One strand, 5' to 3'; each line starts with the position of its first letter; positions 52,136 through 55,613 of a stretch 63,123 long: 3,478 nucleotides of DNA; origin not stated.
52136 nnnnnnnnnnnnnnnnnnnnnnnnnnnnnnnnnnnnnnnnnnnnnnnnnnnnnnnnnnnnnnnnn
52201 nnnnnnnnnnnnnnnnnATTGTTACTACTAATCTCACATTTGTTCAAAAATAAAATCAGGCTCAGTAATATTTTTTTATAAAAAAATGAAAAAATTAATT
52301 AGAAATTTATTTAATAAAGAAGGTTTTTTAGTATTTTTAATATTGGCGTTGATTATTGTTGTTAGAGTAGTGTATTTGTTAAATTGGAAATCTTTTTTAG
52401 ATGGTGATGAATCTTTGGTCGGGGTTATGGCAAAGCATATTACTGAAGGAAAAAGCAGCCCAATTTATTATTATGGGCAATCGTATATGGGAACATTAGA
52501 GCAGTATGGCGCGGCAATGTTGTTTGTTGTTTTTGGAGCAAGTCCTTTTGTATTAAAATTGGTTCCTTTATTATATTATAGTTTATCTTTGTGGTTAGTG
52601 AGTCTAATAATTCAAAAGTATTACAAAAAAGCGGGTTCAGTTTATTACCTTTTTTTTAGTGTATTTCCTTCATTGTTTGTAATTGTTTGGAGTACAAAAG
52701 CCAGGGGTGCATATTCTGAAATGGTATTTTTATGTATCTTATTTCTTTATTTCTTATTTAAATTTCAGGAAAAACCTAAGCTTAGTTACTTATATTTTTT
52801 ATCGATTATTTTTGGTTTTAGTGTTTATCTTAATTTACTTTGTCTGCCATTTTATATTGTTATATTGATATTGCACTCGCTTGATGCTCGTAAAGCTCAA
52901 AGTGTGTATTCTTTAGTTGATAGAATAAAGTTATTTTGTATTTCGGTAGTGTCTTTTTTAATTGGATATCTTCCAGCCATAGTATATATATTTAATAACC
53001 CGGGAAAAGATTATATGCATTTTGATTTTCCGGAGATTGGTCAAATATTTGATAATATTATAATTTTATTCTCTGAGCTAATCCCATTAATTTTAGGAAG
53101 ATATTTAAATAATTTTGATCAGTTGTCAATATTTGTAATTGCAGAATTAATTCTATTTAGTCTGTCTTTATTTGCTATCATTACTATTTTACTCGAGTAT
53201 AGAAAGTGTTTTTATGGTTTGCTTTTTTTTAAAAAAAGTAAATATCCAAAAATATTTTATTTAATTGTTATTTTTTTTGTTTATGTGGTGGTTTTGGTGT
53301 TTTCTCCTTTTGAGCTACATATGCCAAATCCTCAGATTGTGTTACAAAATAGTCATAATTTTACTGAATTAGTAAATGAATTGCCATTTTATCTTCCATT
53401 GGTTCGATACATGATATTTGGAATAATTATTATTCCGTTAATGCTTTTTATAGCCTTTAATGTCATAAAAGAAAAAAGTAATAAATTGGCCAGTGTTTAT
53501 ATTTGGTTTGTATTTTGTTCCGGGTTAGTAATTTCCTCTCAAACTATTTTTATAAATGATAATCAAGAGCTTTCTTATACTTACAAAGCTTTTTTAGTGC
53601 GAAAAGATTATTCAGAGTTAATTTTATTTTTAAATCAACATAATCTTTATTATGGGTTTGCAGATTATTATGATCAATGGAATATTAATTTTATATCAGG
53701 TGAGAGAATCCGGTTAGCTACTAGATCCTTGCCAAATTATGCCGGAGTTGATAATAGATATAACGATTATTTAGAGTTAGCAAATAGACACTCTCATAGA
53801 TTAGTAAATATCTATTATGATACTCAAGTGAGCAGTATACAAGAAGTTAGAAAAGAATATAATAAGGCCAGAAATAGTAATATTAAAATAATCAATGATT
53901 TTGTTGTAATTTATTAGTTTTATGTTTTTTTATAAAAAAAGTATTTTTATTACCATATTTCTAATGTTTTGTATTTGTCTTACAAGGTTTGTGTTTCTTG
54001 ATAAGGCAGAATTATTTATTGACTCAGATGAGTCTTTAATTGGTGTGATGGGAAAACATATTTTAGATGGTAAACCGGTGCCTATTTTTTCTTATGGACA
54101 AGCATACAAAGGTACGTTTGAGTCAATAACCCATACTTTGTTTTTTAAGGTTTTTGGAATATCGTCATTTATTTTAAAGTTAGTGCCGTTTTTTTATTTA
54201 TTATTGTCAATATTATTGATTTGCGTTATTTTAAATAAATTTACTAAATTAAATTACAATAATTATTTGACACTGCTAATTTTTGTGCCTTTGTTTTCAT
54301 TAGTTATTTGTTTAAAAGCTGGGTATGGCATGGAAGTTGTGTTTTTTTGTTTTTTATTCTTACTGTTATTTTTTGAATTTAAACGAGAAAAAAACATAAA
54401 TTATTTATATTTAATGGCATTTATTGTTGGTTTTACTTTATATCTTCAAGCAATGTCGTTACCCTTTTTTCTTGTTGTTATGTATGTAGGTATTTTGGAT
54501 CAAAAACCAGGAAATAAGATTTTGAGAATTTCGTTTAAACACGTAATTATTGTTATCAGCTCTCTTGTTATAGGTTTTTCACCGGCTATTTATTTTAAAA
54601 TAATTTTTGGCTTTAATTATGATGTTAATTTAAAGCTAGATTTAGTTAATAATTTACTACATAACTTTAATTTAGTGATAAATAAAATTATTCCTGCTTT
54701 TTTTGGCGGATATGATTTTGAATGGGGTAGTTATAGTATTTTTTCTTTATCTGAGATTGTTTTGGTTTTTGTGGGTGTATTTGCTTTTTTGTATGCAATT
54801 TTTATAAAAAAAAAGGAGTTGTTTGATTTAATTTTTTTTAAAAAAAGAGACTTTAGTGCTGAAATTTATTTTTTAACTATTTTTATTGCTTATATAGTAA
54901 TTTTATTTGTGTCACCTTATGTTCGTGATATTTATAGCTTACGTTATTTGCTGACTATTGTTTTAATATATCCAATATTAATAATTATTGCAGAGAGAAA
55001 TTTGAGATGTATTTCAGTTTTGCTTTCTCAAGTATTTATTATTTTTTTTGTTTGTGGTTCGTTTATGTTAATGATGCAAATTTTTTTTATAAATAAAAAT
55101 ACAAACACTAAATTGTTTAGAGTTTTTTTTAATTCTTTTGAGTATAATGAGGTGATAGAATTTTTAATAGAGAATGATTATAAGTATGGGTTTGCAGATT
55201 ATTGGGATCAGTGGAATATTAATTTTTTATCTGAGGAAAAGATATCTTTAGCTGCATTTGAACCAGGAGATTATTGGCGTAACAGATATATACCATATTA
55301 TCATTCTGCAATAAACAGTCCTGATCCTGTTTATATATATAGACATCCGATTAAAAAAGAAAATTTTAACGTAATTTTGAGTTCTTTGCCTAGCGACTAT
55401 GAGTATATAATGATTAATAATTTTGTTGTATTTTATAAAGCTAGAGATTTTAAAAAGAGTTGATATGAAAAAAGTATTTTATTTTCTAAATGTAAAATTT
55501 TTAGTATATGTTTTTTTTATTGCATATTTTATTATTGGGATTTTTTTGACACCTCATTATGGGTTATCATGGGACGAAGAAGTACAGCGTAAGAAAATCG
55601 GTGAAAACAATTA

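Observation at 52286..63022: Battery of GT-C-fold enzymes with two Dpm1/GtrB-like donors: a lipid-linked, outside-the-membrane glycosylation island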

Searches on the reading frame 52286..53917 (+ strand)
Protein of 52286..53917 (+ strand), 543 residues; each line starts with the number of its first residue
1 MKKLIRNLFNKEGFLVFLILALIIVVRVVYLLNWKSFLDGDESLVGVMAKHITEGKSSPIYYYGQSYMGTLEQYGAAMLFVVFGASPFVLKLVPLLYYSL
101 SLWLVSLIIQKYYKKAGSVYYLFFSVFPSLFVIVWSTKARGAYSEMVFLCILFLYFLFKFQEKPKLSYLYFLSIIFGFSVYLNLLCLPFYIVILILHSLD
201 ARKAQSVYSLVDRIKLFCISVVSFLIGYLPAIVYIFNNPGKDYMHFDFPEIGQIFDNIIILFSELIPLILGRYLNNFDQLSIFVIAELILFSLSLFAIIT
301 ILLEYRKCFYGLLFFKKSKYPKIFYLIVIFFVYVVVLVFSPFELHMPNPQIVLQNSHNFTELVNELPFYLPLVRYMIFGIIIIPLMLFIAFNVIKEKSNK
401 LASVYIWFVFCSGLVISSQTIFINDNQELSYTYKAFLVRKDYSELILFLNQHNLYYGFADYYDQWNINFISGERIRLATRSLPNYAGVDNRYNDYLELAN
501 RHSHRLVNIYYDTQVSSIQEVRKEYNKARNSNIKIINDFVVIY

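Call 5: search_protein_families(library=pfam, proteins=[window:52286-53917:+], max_evalue=0.1)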
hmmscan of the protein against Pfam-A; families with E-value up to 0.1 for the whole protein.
window:52286-53917:+ (543 aa): 1 family
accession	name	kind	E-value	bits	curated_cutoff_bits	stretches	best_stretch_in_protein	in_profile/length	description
PF13231.12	PMT_2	-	0.00024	21.8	26.1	1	76-211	10-145/160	Dolichyl-phosphate-mannose-protein mannosyltransferase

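Call 8: search_protein_families(library=ncbifam, proteins=[window:52286-53917:+], max_evalue=0.1)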
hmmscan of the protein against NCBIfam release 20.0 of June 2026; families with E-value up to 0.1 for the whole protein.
window:52286-53917:+ (543 aa): 0 families

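Call 14: find_homologous_proteins(query=window:52286-53917:+, max_evalue=0.001)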
Query window:52286-53917:+ (543 aa): 6 proteins with E <= 0.001 among 8000 candidates.
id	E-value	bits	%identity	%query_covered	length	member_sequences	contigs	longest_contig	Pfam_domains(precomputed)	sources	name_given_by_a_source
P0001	0.0e+0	1172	100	100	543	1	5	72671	-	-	-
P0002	1.2e-152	528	50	99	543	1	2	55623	-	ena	-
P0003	3.1e-84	302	37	94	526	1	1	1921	-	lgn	-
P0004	1.3e-20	92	31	35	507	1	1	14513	-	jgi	jgi:hypothetical protein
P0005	1.5e-12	66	26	84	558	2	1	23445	PF13231.13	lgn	-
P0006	1.8e-10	59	34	27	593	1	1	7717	PF13231.13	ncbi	-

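Call 22: search_solved_structures(query=A2, max_evalue=1, show_alignments=2)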
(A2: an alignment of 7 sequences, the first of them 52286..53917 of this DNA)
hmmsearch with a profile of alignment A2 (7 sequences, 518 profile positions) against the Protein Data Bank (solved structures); distinct sequences matched with E-value up to 1: 0.

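Call 35: predict_structure(alignment_id=A2)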
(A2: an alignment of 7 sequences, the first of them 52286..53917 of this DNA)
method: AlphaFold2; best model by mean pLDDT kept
length: 543 residues; sequences in the alignment: 7
mean_pLDDT: 79.0   pTM: 0.83
mean pLDDT of the five models: 79.0, 74.4, 73.4, 71.5, 67.7
residues with pLDDT >= 90: 198; 70-90: 212; 50-70: 83; < 50: 50
segments of 3 or more residues with pLDDT < 50: 62-66, 242-245, 343-371, 483-489, 515-518
pLDDT, mean of each block of 10 residues (from residue 1): 57 87 91 78 88 80 52 90 93 93 92 83 89 85 84 94 89 93 83 92 72 88 92 74 56 80 76 58 84 92 94 92 89 78 45 40 39 70 92 94 94 86 60 71 92 90 88 88 46 80 82 55 55 83 86
secondary structure, 60 per line:
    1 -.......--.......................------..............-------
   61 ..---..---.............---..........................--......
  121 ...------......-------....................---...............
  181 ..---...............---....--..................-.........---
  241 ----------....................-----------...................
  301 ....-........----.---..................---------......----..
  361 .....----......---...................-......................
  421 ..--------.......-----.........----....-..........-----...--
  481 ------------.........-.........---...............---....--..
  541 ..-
elements in order: H2-8 H11-33 H40-53 H71-83 H87-112 H115-123 H130-135 H143-162 H166-182 H186-199 H204-207 H210-227 H229-237 H251-270 H282-304 H306-313 H322-339 H349-354 H359-365 H370-375 H379-397 H399-422 H431-437 H443-451 E456-459 H461-470 E476-478 H493-501 E506-511 H515-529 E533-536 E539-542

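Call 38: fold_search(model_id=the predicted structure, library=pdb)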
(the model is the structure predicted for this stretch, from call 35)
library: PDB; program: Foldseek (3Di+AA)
matches with E <= 10: 319; with E <= 0.001: 14
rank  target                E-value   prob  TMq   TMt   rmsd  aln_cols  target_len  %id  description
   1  5ogl_A                1.1e-06  1.00  0.48  0.38  12.9       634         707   12  Structure of bacterial oligosaccharyltransferase PglB in complex with an acceptor peptide and an lipid-linked oligosac (released 2017-10-25)
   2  6gxc_A                5.1e-06  1.00  0.47  0.38  11.4       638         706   11  Bacterial oligosaccharyltransferase PglB in complex with an inhibitory peptide and a reactive lipid-linked oligosaccha (released 2018-11-14)
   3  3wak                  1.4e-05  1.00  0.47  0.32  15.1       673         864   12  Crystal structure of the Archaeoglobus fulgidus oligosaccharyltransferase (O29867_ARCFU) in the apo form (released 2013-10-30)
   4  5ezm                  1.6e-05  1.00  0.50  0.51  12.7       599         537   11  Crystal Structure of ArnT from Cupriavidus metallidurans in the apo state (released 2016-02-17)
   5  6ftg_5                1.7e-05  1.00  0.51  0.44  15.1       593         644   11  Subtomogram average of OST-containing ribosome-translocon complexes from canine rough microsomal membranes (released 2018-03-21)
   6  3rce_A                1.7e-05  1.00  0.49  0.40  12.5       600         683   12  Bacterial oligosaccharyltransferase PglB (released 2011-06-15)
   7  5f15                  2.1e-05  1.00  0.50  0.50  13.5       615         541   11  Crystal Structure of ArnT from Cupriavidus metallidurans bound to Undecaprenyl phosphate (released 2016-02-17)
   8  7e9s_A                4.6e-05  1.00  0.48  0.33  12.1       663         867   10  Archaeal oligosaccharyltransferase AglB from Archaeoglobus fulgidus in complex with an inhibitory peptide and a dolich (released 2021-09-08)
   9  9s6t_A                8.2e-05  1.00  0.53  0.59   7.6       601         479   11  Ternary cryo-EM structure of chicken ALG12 with Dol25-PP-GlcNAc2Man7, Dol25-P-Man, and Fab (released 2026-03-18)
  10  7oci_F                2.4e-04  1.00  0.44  0.38  14.1       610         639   11  Cryo-EM structure of yeast Ost6p containing oligosaccharyltransferase complex (released 2022-02-16)
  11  8pn9_A                2.6e-04  1.00  0.47  0.41  12.3       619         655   11  Structure of human oligosaccharyltransferase OST-A complex bound to NGI-1 (released 2024-05-08)
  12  8agc_A                3.6e-04  1.00  0.50  0.41  14.6       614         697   12  Structure of yeast oligosaccharylransferase complex with lipid-linked oligosaccharide and non-acceptor peptide bound (released 2022-12-07)
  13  6ezn_F                4.6e-04  1.00  0.49  0.42  14.4       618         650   10  Cryo-EM structure of the yeast oligosaccharyltransferase (OST) complex (released 2018-01-17)
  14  9s6u_A                8.0e-04  1.00  0.50  0.50   9.8       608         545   12  Ternary cryo-EM structure of human ALG9 with Dol25-PP-GlcNAc2Man8, Dol25-P-Man and Fab (released 2026-03-18)
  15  7zlg_A                1.3e-03  1.00  0.48  0.41  11.9       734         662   12  Cryo-EM structure of C-mannosyltransferase CeDPY19, in complex with acceptor peptide and bound to CMT2-Fab and anti-Fa (released 2023-01-11)
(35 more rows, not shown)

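Call 47: find_encoding_contigs(protein=P0004, flank=8000, max_places=2)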
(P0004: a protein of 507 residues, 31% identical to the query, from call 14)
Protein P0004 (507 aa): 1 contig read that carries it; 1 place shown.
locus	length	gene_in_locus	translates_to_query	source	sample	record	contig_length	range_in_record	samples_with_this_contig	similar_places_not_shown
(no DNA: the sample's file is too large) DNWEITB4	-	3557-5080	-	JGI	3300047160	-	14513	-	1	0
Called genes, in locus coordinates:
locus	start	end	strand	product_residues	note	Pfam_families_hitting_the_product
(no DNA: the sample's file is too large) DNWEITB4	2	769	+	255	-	?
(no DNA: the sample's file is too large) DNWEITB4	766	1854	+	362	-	PF05762:VWA_CoxE, PF13519:VWA_2 (weak)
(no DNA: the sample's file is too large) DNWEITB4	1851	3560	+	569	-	-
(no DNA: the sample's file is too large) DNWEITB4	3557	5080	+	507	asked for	-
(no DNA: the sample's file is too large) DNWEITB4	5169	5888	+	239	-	PF00141:peroxidase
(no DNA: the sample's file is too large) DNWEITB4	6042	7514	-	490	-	PF01656:CbiA, PF13500:AAA_26, PF07685:GATase_3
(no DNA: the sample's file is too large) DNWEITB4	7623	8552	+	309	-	PF00296:Bac_luciferase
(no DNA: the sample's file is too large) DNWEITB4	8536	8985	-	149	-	PF04138:GtrA_DPMS_TM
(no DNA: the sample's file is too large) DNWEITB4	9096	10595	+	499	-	PF06609:TRI12 (weak), PF07690:MFS_1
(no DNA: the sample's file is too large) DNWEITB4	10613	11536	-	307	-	PF02900:LigB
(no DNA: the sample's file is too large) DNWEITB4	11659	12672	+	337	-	PF00676:E1_dh, PF02775:TPP_enzyme_C (weak), PF13292:DXP_synthase_N (faint)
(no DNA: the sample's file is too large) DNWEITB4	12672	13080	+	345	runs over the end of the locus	PF02779:Transket_pyr, PF02780:Transketolase_C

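Call 76: find_encoding_contigs(protein=P0005, flank=6000, max_places=2)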
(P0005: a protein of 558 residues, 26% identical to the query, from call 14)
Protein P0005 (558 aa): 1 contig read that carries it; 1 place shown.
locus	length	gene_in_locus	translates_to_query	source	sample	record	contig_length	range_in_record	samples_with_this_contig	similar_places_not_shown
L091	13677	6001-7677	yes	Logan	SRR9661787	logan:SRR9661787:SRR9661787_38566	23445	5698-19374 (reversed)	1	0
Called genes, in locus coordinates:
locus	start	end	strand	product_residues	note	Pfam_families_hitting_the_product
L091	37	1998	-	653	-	PF00133:tRNA-synt_1, PF01406:tRNA-synt_1e (weak), PF09334:tRNA-synt_1g, PF00133:tRNA-synt_1, PF01406:tRNA-synt_1e (weak), PF19303:Anticodon_3, PF08264:Anticodon_1, PF01588:tRNA_bind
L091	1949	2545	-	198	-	PF04468:PSP1, PF28472:PSP1_3rd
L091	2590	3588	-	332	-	PF13177:DNA_pol3_delta2, PF00004:AAA (faint), PF09115:DNApol3-delta_C (weak)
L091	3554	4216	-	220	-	PF02223:Thymidylate_kin, PF13521:AAA_28 (weak)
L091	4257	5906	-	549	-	-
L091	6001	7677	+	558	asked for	PF13231:PMT_2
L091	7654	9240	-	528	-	PF13231:PMT_2 (weak)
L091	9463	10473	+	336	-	PF00044:Gp_dh_N, PF02800:Gp_dh_C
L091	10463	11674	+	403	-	PF00162:PGK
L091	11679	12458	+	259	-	PF00121:TIM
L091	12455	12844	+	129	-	PF03840:SecG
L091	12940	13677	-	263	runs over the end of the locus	-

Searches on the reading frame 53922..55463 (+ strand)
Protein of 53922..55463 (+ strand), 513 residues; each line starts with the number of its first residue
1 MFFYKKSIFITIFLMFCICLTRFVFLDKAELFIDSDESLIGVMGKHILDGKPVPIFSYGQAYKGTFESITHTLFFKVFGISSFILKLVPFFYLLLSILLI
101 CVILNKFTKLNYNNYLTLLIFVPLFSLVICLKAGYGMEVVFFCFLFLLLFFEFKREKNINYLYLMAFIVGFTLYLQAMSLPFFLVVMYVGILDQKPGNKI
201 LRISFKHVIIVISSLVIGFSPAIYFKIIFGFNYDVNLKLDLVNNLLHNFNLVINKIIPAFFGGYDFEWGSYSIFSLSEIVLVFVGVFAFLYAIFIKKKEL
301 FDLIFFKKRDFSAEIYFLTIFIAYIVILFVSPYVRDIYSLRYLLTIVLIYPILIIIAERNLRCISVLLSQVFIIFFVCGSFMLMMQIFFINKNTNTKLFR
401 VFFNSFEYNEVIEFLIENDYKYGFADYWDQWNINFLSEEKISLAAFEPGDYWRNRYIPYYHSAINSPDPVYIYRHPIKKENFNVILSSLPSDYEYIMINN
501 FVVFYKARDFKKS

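Call 5: search_protein_families(library=pfam, proteins=[window:53922-55463:+], max_evalue=0.1)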
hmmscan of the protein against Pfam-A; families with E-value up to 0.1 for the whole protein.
window:53922-55463:+ (513 aa): 0 families

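Call 8: search_protein_families(library=ncbifam, proteins=[window:53922-55463:+], max_evalue=0.1)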
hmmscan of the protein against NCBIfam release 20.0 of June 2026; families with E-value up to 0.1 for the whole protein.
window:53922-55463:+ (513 aa): 0 families
